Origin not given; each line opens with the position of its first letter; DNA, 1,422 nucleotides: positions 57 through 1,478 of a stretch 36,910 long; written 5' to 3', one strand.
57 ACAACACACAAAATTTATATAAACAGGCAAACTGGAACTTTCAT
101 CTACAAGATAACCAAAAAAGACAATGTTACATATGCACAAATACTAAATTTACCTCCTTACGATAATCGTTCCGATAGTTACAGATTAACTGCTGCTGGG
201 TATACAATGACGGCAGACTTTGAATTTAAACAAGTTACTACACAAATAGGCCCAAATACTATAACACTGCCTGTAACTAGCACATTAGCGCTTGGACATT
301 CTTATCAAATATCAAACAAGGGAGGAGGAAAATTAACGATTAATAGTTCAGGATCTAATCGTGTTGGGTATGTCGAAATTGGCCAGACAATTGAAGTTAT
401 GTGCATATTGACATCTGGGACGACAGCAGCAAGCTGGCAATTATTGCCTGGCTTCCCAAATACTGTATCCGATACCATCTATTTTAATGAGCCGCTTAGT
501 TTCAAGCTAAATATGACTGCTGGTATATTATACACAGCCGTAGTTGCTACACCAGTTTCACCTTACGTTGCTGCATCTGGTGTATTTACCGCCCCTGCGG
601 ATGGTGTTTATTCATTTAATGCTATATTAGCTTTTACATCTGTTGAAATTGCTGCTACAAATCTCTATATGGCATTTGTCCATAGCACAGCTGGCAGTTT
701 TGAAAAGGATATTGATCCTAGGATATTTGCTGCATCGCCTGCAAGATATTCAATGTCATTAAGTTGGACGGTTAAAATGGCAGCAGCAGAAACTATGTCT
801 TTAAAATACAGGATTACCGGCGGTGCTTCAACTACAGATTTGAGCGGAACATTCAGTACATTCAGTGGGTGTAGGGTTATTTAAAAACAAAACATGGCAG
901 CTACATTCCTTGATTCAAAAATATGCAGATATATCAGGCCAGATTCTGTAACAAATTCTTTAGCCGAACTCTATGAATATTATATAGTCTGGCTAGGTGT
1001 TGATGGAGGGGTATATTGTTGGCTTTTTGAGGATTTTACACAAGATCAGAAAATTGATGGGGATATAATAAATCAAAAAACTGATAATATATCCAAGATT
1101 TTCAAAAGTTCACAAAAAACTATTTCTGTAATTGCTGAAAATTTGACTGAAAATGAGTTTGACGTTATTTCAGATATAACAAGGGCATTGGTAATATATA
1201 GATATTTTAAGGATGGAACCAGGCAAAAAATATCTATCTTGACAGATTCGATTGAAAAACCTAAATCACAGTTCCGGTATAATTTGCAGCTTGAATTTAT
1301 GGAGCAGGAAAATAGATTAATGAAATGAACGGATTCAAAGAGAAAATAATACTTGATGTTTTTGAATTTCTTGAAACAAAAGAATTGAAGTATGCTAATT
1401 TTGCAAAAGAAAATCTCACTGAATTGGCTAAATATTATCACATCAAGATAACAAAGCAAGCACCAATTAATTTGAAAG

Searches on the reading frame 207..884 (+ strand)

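Call 25: search_protein_families(library=phrogs, proteins=[window:207-884:+], max_evalue=0.01)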
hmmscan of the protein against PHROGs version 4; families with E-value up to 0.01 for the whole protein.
window:207-884:+ (225 aa): 2 families
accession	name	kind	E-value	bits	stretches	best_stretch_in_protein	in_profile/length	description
phrog_15750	-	unknown function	0.0028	18.8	1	107-220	52-163/168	-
phrog_19577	-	head and packaging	0.008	16.4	0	110-177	256-326/378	minor head protein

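Call 76: search_protein_families(library=pfam, proteins=[window:207-884:+], max_evalue=0.05)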
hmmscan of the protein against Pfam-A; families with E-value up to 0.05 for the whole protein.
window:207-884:+ (225 aa): 1 family
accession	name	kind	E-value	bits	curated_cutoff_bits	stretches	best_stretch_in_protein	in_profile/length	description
PF00386.27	C1q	-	0.0092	16.6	23.7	1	102-148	14-60/127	C1q domain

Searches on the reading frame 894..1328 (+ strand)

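Call 25: search_protein_families(library=phrogs, proteins=[window:894-1328:+], max_evalue=0.01)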
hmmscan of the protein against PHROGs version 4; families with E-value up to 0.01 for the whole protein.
window:894-1328:+ (144 aa): 1 family
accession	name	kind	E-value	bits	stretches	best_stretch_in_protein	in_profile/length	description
phrog_1435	-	unknown function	0.0016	18.6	1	60-144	56-137/334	unknown function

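Call 76: search_protein_families(library=pfam, proteins=[window:894-1328:+], max_evalue=0.05)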
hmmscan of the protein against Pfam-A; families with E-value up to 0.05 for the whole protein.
window:894-1328:+ (144 aa): 0 families
